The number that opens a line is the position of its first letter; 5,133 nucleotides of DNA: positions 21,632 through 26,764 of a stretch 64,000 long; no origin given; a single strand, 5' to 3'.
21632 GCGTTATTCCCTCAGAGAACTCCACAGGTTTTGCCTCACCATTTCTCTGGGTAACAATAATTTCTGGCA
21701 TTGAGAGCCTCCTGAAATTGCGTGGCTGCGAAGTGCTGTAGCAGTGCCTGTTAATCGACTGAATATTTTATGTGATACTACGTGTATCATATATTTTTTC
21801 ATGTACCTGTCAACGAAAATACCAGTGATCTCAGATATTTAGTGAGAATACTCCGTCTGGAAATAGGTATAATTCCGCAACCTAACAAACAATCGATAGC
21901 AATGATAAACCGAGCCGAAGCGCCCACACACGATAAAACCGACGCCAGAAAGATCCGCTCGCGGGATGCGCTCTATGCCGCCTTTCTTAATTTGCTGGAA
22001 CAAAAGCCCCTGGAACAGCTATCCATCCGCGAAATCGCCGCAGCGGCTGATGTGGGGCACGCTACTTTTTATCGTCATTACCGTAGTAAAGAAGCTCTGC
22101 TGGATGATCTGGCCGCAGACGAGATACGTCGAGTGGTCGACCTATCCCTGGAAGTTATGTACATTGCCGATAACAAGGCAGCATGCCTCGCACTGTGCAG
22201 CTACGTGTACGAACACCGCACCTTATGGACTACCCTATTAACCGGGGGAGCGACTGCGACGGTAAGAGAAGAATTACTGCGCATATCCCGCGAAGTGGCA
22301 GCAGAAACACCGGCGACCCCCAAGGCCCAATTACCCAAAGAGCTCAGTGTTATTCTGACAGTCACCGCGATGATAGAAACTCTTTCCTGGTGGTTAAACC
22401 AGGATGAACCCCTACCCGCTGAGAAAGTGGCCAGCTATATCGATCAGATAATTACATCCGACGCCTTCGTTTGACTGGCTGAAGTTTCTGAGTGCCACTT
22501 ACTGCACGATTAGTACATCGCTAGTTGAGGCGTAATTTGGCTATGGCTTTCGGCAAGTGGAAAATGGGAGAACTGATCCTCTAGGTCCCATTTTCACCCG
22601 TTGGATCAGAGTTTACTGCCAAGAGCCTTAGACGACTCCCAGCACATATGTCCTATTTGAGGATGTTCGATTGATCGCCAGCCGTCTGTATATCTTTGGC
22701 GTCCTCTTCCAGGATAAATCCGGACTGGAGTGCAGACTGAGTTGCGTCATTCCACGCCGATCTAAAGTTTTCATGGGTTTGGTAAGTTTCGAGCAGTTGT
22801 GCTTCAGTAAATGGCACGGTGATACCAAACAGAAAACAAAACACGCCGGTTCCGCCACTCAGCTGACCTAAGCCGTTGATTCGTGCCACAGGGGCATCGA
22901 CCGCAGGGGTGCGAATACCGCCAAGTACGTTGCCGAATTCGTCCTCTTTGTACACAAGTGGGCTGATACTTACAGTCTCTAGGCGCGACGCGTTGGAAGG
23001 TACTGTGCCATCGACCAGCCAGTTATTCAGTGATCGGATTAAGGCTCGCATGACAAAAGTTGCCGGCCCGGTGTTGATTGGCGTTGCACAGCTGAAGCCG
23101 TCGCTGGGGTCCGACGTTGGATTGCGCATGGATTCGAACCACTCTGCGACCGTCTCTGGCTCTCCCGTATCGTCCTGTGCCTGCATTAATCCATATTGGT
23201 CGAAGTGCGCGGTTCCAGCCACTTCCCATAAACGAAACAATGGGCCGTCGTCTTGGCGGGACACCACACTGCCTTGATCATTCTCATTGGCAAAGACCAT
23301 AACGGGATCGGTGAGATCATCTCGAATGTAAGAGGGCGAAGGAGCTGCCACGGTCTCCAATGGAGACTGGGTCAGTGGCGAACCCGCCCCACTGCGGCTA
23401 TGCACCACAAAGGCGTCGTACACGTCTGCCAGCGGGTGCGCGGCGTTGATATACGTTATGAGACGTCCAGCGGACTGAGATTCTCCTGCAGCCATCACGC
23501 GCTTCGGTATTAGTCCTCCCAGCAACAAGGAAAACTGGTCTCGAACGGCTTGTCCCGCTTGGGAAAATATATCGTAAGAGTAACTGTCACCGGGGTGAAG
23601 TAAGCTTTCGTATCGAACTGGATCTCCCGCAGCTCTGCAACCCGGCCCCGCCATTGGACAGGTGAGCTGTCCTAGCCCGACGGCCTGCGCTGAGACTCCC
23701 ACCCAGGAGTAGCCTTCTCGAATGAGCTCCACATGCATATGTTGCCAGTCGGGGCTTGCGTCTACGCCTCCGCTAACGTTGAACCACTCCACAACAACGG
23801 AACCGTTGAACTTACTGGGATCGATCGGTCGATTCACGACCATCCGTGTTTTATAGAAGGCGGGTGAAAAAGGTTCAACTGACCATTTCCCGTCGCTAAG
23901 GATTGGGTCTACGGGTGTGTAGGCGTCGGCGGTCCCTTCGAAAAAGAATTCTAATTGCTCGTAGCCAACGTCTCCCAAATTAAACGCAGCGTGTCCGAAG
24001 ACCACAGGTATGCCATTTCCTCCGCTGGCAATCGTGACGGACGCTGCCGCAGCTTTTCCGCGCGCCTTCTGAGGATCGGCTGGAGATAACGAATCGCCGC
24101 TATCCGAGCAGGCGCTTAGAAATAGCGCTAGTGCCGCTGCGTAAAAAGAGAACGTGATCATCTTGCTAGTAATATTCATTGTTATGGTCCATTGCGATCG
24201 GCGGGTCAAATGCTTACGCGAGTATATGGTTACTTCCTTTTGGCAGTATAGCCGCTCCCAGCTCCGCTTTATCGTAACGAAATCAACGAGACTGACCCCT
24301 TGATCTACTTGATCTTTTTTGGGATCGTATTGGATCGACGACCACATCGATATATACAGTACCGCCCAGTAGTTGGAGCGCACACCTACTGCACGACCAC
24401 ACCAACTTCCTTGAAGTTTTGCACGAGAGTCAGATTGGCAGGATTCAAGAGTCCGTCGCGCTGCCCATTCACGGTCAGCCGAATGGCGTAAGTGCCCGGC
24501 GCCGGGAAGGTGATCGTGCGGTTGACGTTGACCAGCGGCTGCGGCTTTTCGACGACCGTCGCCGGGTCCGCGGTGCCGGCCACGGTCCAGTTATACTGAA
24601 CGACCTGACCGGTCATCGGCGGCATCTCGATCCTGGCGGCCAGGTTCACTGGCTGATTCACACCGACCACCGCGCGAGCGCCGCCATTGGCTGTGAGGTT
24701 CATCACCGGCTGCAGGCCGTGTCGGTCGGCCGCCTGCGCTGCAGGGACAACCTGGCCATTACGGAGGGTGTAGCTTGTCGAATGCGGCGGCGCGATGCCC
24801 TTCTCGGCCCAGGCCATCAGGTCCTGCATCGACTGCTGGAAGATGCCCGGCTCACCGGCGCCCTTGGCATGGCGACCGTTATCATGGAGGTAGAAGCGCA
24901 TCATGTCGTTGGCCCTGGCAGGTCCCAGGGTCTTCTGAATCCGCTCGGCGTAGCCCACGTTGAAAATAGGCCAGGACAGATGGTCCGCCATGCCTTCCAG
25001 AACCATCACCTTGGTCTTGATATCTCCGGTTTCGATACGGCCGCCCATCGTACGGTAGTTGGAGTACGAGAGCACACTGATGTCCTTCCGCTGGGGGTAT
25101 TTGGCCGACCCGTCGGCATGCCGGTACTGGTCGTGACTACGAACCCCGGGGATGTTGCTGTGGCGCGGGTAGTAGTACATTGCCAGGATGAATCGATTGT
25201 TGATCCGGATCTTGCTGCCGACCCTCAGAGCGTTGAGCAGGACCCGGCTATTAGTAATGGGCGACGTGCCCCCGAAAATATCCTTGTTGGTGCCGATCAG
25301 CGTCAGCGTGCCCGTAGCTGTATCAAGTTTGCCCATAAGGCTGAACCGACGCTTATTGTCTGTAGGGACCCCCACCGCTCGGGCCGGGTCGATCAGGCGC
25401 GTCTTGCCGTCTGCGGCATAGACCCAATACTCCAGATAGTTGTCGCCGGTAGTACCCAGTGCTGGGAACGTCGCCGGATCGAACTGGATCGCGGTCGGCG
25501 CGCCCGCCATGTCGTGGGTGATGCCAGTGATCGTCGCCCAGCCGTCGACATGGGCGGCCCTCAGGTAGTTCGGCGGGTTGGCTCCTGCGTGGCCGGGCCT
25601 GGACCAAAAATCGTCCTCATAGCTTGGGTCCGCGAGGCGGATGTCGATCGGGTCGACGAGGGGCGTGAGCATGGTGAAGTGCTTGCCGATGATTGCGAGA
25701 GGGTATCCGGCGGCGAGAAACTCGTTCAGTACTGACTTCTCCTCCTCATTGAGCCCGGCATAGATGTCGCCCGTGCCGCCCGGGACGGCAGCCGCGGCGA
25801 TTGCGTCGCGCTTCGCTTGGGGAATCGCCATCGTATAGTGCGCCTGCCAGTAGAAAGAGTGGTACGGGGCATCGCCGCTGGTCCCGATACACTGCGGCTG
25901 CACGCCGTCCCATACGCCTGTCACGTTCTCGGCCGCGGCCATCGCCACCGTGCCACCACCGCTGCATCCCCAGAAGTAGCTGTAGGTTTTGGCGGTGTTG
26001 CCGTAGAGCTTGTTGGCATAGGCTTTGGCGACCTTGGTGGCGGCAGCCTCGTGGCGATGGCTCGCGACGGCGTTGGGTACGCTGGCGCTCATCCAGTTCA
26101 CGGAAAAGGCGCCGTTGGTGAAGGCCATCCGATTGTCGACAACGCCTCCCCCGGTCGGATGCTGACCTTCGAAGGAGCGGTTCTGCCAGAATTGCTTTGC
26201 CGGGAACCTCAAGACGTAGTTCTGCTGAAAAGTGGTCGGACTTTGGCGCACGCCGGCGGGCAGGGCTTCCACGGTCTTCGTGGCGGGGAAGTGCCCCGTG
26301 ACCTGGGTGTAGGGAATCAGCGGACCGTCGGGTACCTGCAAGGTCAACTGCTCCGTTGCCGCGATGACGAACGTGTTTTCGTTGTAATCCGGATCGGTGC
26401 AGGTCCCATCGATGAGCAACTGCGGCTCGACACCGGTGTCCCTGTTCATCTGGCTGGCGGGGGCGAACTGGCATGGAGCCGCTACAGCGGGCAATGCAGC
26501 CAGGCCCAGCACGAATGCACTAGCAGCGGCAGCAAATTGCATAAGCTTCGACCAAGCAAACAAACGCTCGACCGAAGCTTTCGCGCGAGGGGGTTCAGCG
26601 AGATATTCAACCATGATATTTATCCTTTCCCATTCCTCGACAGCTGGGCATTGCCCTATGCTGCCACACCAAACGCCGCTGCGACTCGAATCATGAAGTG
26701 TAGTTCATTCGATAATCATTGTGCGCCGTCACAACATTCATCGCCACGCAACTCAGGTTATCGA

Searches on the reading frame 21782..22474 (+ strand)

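Call 15: search_protein_families(library=pfam, proteins=[window:21782-22474:+])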
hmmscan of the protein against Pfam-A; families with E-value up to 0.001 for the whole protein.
window:21782-22474:+ (230 aa): 2 families
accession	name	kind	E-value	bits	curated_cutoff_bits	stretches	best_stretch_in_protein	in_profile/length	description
PF00440.29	TetR_N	-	2.9e-12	46.6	24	1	69-109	6-46/47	Bacterial regulatory proteins, tetR family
PF14278.11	TetR_C_8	-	0.00038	20.9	26.1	1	135-225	7-102/103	Transcriptional regulator C-terminal region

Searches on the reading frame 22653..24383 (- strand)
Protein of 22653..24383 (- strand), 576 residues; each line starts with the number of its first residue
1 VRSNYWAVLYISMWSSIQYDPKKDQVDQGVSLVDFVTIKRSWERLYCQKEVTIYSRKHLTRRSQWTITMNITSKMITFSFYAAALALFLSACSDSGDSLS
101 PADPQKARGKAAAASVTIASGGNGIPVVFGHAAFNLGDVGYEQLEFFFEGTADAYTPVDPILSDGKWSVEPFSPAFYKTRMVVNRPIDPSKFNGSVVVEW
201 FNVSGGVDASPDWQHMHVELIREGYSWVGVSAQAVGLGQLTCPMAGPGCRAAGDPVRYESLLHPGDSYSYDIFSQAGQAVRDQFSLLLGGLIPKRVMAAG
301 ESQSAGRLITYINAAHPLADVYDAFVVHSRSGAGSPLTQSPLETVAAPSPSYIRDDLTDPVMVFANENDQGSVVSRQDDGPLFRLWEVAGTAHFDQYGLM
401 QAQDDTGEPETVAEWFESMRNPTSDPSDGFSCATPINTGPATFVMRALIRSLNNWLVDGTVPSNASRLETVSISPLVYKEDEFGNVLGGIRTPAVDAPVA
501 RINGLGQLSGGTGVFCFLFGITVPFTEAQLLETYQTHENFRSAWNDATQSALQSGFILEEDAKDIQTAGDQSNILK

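Call 4: search_protein_families(library=pfam, proteins=[window:22653-24383:-])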
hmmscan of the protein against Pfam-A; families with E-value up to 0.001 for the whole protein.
window:22653-24383:- (576 aa): 1 family
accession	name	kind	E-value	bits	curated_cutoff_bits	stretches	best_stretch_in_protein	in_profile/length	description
PF20091.5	Abhydrolase_10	-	5.1e-131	438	23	1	127-565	12-427/429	Alpha/beta hydrolase domain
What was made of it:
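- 22653..24383 (-): Abhydrolase_10 hydrolase, apparently a lipoprotein (…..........). Last same-strand gene of the string. PF20091 at 438 bits (call 4).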

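Call 5: search_protein_families(library=ncbifam, proteins=[window:22653-24383:-])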
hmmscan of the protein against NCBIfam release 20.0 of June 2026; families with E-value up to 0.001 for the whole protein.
window:22653-24383:- (576 aa): 0 families

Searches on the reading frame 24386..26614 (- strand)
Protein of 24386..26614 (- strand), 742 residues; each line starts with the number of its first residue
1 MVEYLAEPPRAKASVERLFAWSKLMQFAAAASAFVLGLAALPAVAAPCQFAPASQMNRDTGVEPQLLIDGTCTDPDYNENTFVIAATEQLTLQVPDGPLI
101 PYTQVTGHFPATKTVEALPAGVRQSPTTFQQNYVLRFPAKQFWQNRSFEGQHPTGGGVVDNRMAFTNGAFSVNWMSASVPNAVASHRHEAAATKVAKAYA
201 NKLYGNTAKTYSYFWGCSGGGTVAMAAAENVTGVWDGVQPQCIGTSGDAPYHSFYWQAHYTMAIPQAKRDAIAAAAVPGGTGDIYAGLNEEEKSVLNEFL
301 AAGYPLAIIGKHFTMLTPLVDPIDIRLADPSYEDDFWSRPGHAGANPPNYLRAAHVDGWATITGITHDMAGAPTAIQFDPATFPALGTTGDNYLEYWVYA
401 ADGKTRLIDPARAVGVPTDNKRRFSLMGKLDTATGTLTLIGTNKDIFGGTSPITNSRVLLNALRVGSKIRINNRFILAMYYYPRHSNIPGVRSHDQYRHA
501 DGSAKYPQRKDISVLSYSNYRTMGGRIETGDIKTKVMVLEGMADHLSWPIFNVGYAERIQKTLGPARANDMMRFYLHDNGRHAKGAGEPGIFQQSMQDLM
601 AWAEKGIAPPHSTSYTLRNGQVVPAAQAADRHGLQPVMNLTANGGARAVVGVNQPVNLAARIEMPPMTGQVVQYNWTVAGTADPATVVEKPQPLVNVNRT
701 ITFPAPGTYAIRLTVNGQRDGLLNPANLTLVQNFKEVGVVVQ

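Call 4: search_protein_families(library=pfam, proteins=[window:24386-26614:-])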
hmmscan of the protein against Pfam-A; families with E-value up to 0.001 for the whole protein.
window:24386-26614:- (742 aa): 2 families
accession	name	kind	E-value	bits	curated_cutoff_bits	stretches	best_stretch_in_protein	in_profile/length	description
PF07519.17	Tannase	-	1.7e-10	40.8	29.8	1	185-275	94-189/490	Tannase and feruloyl esterase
PF00801.26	PKD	-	1.6e-05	25.3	23.5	1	640-718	2-68/80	PKD domain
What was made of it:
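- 24386..26614 (-): Tannase/feruloyl-esterase-like hydrolase with a PKD domain, apparently exported. It lies on the same strand 143 nt downstream and is a probable operon member. Pfam Tannase and PKD (call 4).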

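Call 5: search_protein_families(library=ncbifam, proteins=[window:24386-26614:-])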
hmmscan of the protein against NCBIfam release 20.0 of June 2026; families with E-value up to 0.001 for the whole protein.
window:24386-26614:- (742 aa): 0 families
